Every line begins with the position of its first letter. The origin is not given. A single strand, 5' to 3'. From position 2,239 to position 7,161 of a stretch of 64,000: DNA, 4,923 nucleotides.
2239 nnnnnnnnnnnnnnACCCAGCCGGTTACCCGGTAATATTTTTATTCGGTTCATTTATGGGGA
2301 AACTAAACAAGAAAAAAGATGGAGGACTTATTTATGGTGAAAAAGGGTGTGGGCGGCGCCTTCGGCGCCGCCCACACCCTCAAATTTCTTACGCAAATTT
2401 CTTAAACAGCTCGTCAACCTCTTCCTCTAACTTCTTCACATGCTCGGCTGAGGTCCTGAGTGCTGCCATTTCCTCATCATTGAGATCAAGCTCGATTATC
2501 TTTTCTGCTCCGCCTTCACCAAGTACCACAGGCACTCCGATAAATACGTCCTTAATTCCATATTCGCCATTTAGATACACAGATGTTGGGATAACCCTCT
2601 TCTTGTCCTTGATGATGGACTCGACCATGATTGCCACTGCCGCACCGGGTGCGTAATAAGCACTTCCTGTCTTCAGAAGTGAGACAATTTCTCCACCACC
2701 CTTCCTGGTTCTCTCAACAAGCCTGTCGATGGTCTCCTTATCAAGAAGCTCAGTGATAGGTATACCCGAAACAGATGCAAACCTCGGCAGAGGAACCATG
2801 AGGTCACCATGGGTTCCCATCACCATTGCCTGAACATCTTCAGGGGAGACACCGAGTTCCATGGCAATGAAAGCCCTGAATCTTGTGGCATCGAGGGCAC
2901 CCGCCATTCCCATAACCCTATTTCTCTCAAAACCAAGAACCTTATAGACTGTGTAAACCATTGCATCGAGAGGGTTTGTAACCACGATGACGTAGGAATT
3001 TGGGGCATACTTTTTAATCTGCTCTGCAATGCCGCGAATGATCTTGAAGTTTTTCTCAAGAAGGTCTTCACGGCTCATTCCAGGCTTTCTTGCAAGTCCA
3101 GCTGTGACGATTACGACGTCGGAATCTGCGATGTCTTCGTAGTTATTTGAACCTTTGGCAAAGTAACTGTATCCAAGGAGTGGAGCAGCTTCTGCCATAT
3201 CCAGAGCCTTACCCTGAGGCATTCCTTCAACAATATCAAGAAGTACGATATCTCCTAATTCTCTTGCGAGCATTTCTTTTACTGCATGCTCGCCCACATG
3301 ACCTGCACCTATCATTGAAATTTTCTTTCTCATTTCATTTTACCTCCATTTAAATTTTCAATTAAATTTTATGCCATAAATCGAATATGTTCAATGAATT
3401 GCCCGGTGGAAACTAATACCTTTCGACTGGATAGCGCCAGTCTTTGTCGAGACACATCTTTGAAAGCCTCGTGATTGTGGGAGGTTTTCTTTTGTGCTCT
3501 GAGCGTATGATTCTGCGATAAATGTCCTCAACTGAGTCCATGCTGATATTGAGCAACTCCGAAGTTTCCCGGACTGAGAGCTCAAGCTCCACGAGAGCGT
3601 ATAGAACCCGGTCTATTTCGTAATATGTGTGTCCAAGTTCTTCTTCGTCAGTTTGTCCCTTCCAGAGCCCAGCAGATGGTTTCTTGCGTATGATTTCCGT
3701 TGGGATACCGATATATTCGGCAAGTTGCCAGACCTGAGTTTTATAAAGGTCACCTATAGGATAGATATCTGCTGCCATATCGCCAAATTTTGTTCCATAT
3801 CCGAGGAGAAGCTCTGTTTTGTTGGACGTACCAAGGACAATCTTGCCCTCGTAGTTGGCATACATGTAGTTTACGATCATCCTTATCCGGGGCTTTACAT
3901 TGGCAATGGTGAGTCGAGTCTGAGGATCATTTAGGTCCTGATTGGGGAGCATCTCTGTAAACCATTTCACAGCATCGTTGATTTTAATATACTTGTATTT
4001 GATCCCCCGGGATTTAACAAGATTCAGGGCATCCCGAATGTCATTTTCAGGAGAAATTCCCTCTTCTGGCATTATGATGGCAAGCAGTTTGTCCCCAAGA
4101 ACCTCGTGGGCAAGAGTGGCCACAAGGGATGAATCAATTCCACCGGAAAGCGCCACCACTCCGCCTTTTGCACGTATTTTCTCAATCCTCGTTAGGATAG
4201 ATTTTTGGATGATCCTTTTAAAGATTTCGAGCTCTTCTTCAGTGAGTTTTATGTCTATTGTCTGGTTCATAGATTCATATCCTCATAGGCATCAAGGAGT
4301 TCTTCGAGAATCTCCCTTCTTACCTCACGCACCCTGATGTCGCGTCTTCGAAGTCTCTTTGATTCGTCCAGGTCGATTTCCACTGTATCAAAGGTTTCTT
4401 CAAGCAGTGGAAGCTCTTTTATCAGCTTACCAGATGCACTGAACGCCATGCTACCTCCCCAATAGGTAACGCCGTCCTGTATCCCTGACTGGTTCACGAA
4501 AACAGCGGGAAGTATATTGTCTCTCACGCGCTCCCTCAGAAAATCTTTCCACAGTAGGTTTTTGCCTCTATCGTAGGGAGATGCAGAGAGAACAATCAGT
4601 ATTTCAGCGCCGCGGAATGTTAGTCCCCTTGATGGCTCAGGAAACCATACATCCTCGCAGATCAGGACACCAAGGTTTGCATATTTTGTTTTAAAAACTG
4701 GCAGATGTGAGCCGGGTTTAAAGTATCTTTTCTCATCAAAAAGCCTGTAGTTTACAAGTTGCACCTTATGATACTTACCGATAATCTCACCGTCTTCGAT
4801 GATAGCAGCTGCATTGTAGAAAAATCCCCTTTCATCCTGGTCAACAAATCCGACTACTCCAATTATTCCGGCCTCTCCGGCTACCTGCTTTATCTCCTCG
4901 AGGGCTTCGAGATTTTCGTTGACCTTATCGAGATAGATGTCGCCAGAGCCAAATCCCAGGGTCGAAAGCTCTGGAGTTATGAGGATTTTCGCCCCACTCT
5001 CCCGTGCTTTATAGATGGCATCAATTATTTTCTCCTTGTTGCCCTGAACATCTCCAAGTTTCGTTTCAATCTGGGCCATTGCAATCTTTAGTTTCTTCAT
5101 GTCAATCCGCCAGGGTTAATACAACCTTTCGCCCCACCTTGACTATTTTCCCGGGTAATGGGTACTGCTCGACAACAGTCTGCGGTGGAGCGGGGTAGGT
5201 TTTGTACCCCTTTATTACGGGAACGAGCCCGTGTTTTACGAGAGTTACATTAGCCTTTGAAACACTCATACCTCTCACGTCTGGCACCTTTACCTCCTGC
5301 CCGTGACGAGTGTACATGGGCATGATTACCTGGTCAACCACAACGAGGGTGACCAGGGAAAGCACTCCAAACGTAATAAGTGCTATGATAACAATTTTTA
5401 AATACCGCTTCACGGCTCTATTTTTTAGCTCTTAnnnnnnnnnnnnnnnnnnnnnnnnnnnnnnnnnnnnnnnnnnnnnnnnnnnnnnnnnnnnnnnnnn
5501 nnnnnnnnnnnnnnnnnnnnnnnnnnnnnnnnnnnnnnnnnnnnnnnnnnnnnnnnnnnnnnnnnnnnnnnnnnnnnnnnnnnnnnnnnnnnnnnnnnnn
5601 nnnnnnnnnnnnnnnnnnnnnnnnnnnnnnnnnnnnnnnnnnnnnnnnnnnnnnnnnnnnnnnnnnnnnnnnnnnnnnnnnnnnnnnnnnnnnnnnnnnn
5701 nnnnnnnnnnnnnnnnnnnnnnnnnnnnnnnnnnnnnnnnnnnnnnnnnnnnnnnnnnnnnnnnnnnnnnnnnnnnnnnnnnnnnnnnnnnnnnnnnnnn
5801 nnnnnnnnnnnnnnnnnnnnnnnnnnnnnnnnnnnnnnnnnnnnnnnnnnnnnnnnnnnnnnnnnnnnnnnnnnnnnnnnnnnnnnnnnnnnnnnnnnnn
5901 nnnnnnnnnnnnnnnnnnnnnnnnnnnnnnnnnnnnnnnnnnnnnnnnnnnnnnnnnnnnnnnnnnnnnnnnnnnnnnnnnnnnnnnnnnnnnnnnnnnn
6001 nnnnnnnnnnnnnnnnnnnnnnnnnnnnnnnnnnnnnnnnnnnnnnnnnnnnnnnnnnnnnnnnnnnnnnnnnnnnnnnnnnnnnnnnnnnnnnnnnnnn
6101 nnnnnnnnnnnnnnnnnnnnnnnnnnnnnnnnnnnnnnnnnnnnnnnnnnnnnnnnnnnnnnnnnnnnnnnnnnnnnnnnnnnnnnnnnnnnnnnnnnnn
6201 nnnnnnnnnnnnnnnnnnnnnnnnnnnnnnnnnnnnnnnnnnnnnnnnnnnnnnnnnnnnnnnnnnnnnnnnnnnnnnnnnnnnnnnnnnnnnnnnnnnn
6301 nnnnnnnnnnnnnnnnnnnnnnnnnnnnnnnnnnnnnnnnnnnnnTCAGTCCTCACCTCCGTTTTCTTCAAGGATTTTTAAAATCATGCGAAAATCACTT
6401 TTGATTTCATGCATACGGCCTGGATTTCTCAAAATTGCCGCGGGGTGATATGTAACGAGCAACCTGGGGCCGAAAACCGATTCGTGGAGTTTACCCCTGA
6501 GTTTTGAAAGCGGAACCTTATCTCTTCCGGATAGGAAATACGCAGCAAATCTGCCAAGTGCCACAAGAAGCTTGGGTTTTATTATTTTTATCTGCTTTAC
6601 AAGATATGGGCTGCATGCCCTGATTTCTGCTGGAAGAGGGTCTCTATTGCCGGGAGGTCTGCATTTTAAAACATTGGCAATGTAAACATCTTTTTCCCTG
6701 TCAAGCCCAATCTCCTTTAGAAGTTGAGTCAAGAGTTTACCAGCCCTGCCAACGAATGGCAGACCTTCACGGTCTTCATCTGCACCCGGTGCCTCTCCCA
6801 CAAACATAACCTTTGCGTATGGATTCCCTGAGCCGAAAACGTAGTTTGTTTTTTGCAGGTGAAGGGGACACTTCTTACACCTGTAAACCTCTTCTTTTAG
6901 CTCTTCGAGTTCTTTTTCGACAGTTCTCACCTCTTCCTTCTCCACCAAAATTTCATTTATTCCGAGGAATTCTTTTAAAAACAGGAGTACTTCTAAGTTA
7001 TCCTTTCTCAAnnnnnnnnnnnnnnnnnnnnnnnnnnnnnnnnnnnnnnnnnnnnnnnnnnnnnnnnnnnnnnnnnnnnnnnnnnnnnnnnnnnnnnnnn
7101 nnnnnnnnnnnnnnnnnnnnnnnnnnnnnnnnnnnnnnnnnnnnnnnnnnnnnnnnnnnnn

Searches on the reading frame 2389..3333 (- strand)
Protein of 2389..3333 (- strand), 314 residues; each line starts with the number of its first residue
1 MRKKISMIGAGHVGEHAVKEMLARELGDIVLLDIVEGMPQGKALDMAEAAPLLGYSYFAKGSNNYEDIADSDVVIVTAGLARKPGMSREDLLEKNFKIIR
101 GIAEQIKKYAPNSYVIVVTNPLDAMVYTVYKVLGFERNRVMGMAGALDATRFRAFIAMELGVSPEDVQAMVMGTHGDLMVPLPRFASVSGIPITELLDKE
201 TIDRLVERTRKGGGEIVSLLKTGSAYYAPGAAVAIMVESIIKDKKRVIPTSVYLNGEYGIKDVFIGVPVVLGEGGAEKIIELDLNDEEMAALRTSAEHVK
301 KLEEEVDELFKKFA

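Call 28: search_protein_families(library=pfam, proteins=[window:2389-3333:-], max_evalue=0.000001)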
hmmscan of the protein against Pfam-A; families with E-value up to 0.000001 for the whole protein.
window:2389-3333:- (314 aa): 2 families
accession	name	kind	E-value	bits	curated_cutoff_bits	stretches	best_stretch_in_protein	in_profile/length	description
PF00056.29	Ldh_1_N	-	1.1e-39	136.1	27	1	4-142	2-141/141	lactate/malate dehydrogenase, NAD binding domain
PF02866.23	Ldh_1_C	-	1.2e-35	123.5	22.6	1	147-306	3-170/174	lactate/malate dehydrogenase, alpha/beta C-terminal domain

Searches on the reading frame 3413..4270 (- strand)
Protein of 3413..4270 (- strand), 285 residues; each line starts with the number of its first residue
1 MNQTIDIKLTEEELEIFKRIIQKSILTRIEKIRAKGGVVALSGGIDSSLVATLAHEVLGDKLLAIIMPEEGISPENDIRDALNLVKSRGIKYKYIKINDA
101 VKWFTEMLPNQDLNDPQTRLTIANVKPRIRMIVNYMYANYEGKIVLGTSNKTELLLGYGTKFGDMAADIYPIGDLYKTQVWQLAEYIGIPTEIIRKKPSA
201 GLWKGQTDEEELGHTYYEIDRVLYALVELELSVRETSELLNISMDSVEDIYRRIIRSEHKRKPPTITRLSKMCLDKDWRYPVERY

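Call 28: search_protein_families(library=pfam, proteins=[window:3413-4270:-], max_evalue=0.000001)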
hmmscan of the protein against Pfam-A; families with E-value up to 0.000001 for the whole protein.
window:3413-4270:- (285 aa): 1 family
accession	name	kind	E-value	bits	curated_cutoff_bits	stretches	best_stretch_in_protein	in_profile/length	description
PF02540.23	NAD_synthase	-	1.8e-77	260.2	21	1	21-264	5-242/242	NAD synthase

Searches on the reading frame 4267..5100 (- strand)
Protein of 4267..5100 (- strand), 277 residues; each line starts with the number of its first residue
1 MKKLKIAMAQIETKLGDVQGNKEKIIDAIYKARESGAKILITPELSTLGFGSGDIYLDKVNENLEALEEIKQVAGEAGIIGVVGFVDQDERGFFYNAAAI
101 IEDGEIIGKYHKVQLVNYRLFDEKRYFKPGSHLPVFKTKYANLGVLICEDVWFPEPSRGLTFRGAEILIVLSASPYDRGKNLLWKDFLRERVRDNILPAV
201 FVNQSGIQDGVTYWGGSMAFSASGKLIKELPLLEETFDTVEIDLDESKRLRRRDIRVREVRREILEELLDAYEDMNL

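Call 28: search_protein_families(library=pfam, proteins=[window:4267-5100:-], max_evalue=0.000001)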
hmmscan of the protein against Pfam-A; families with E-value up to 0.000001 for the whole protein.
window:4267-5100:- (277 aa): 1 family
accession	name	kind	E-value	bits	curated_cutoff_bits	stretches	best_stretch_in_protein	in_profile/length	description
PF00795.27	CN_hydrolase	-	6.6e-40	137.5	23.2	1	5-251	1-255/256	Carbon-nitrogen hydrolase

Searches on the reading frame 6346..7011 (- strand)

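Call 28: search_protein_families(library=pfam, proteins=[window:6346-7011:-], max_evalue=0.000001)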
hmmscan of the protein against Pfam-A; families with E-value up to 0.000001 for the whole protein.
window:6346-7011:- (221 aa): 1 family
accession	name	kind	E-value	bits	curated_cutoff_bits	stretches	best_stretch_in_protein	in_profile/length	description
PF03167.25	UDG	-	1.1e-38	132.9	24.3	1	59-202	1-128/141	Uracil DNA glycosylase superfamily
